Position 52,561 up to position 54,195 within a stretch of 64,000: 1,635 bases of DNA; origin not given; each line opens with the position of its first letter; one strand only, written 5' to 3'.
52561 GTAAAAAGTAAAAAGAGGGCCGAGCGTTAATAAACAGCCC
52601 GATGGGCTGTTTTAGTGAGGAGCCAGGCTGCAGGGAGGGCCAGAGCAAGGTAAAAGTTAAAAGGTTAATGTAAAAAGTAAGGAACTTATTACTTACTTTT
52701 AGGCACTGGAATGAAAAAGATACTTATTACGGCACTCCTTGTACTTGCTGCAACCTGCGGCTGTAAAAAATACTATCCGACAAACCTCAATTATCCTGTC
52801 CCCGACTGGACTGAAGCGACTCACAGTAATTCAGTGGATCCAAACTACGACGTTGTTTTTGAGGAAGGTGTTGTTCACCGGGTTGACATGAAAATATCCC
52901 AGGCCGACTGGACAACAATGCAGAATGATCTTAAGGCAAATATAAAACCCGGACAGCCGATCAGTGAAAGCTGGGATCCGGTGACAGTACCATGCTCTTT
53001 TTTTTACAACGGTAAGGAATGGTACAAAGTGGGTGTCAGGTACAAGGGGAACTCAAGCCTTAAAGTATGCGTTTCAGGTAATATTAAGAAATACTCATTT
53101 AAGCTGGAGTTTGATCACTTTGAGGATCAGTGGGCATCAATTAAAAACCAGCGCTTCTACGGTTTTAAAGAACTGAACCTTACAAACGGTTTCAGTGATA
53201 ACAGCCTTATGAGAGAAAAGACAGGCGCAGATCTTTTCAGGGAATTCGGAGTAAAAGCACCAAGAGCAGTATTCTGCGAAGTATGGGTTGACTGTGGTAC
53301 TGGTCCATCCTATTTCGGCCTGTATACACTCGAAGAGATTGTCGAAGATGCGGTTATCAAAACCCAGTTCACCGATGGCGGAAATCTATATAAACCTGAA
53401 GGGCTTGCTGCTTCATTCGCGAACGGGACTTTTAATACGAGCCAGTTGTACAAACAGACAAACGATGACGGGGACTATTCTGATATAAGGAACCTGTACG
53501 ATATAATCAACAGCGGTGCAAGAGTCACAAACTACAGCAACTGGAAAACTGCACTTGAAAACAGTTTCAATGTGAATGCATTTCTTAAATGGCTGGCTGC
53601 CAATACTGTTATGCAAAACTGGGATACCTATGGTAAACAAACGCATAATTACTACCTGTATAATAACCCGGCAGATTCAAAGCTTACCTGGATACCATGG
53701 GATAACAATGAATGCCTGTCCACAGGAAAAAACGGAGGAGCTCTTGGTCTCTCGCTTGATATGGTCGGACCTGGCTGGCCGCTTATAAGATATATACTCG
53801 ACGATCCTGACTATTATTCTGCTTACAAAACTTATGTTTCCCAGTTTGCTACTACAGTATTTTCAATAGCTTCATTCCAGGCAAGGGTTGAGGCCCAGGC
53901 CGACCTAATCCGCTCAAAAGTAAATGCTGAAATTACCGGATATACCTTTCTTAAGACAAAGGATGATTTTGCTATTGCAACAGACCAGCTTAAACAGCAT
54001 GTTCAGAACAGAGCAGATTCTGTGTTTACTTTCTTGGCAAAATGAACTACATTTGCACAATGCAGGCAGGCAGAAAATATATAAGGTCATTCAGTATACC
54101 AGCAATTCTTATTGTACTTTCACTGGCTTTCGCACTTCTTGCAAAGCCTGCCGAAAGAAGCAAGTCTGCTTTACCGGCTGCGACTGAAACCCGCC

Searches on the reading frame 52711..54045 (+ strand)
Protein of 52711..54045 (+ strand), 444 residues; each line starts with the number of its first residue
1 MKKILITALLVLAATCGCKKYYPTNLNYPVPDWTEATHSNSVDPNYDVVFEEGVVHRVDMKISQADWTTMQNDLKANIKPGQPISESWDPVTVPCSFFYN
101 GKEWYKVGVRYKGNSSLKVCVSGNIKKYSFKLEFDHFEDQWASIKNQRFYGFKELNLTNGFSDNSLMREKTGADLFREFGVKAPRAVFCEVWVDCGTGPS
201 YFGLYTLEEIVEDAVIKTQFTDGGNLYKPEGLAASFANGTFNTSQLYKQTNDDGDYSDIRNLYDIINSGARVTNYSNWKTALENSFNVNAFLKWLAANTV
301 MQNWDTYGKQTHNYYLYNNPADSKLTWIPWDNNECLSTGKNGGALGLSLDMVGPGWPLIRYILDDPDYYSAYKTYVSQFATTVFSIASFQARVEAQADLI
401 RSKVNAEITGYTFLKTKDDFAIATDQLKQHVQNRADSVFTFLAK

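Call 4: search_protein_families(library=pfam, proteins=[window:52711-54045:+])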
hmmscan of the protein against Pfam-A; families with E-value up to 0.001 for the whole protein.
window:52711-54045:+ (444 aa): 1 family
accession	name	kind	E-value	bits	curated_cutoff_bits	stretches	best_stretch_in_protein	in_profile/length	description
PF08757.17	CotH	-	6e-63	213.7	23.8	1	109-437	1-321/322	CotH kinase protein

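Call 30: find_homologous_proteins(query=window:52711-54042:+, max_evalue=1e-60)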
Query window:52711-54042:+ (444 aa): 4159 proteins with E <= 1e-60 among 8000 candidates; the best 120 are listed.
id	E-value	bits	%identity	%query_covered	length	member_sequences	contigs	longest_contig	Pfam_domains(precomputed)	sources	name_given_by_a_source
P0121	0.0e+0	1024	98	100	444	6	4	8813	PF08757.18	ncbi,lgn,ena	-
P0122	9.3e-201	686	65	100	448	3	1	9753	PF08757.18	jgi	jgi:spore coat protein H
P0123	1.6e-180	619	61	100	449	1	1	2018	PF08757.18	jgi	jgi:spore coat protein H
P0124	5.1e-174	597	59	96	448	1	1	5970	PF08757.18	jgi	jgi:spore coat protein H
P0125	2.7e-172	592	61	100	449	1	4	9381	PF08757.18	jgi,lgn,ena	-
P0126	2.7e-170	585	59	100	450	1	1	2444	PF08757.18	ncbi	-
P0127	2.3e-168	579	59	100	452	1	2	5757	PF08757.18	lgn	-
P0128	4.0e-168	578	59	96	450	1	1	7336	PF08757.18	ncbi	-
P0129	1.5e-167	576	59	99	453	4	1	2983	PF08757.18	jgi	jgi:spore coat protein H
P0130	6.5e-167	574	56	100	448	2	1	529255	PF08757.18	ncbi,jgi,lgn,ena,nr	ncbi:MAG TPA: CotH kinase family protein [Bacteroidales bacterium]|nr:CotH kinase family protein [Ba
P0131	3.0e-166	572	58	99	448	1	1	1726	PF08757.18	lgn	-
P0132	3.2e-166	572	59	96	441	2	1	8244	PF08757.18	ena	-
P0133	3.8e-166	572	60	96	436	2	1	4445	PF08757.18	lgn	-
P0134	4.0e-166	571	57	100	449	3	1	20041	PF08757.18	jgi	jgi:spore coat protein H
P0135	9.1e-166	570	58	100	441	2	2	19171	PF08757.18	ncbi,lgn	-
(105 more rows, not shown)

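Call 32: find_encoding_contigs(protein=P0121, flank=5000, max_places=6)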
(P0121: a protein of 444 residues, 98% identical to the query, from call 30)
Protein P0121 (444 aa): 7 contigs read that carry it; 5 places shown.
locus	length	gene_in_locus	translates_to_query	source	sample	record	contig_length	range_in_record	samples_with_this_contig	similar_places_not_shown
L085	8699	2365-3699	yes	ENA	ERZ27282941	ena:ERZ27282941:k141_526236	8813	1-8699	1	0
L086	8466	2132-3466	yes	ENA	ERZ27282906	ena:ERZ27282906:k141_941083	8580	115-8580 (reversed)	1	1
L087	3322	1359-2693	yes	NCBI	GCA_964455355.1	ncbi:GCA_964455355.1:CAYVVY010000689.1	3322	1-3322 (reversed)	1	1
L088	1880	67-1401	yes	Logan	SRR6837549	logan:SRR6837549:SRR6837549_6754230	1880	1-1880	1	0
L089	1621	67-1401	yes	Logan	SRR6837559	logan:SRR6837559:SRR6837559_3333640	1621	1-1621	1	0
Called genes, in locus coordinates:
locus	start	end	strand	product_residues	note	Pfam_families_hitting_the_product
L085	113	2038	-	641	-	PF00884:Sulfatase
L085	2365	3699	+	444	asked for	PF08757:CotH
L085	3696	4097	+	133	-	-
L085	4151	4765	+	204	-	PF22599:SecDF_P1_head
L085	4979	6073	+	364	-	PF00028:Cadherin, PF13385:Laminin_G_3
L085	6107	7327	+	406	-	PF06739:SBBP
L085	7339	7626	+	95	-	PF07045:DUF1330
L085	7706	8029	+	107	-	-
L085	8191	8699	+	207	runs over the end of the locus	?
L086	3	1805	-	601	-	?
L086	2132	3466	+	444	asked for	PF08757:CotH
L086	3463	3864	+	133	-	-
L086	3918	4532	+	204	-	PF22599:SecDF_P1_head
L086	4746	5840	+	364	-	PF00028:Cadherin, PF13385:Laminin_G_3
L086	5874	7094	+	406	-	PF06739:SBBP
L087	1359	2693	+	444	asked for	PF08757:CotH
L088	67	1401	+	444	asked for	PF08757:CotH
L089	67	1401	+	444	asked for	PF08757:CotH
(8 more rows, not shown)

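Call 33: find_encoding_contigs(protein=P0122, flank=5000, max_places=3)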
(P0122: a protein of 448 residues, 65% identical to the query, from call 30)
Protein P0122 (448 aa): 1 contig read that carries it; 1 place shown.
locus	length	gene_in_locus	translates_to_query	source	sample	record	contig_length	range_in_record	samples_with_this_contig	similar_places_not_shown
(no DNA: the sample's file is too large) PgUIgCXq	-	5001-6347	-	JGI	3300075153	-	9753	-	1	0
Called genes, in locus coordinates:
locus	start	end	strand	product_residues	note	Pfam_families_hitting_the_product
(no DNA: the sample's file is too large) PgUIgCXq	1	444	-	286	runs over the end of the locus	PF01261:AP_endonuc_2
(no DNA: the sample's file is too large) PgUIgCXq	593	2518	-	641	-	PF00884:Sulfatase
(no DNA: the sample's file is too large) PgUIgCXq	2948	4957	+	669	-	PF14508:GH97_N, PF10566:Glyco_hydro_97, PF14509:GH97_C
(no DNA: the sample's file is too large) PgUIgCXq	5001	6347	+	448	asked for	PF08757:CotH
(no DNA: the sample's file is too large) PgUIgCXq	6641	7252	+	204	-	?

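Call 67: find_encoding_contigs(protein=P0125, flank=3500, max_places=3)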
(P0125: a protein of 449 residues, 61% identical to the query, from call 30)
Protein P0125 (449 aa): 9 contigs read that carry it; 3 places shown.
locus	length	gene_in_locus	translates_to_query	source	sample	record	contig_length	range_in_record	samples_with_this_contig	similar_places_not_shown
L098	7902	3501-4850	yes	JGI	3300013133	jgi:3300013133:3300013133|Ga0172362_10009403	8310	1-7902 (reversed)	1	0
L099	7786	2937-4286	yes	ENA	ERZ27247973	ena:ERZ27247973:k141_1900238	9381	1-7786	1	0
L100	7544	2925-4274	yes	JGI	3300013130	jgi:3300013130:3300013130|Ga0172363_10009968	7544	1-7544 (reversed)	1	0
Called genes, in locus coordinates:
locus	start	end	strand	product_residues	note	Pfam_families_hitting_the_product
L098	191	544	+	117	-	PF05635:23S_rRNA_IVP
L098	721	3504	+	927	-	PF00675:Peptidase_M16, PF05193:Peptidase_M16_C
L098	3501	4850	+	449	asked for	PF08757:CotH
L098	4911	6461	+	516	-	PF13495:Phage_int_SAM_4, PF00589:Phage_integrase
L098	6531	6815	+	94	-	-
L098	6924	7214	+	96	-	PF01909:NTP_transf_2, PF18765:Polbeta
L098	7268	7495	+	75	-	PF01934:HepT-like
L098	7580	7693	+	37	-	-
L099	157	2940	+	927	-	PF00675:Peptidase_M16, PF05193:Peptidase_M16_C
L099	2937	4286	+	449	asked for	PF08757:CotH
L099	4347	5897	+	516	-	PF13495:Phage_int_SAM_4, PF00589:Phage_integrase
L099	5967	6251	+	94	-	-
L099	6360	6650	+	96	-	PF01909:NTP_transf_2, PF18765:Polbeta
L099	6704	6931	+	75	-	PF01934:HepT-like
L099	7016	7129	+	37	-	-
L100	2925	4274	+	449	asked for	PF08757:CotH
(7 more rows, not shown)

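Call 68: find_encoding_contigs(protein=P0130, flank=3500, max_places=2)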
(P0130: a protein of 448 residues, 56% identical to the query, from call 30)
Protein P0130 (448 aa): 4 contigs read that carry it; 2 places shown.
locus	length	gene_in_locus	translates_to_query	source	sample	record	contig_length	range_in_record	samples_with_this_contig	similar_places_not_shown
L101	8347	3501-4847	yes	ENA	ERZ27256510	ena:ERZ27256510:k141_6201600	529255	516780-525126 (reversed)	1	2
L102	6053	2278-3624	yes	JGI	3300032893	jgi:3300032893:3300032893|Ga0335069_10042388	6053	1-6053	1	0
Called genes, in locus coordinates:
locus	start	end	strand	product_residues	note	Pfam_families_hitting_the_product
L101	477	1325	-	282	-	PF01261:AP_endonuc_2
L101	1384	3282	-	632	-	PF00884:Sulfatase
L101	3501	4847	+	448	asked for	PF08757:CotH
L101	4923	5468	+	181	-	-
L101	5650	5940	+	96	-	PF07045:DUF1330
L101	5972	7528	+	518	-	PF13715:CarbopepD_reg_2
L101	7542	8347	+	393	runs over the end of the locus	PF03576:Peptidase_S58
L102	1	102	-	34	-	?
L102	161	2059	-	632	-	PF00884:Sulfatase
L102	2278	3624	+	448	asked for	PF08757:CotH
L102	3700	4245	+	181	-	-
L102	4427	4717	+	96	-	PF07045:DUF1330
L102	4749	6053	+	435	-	?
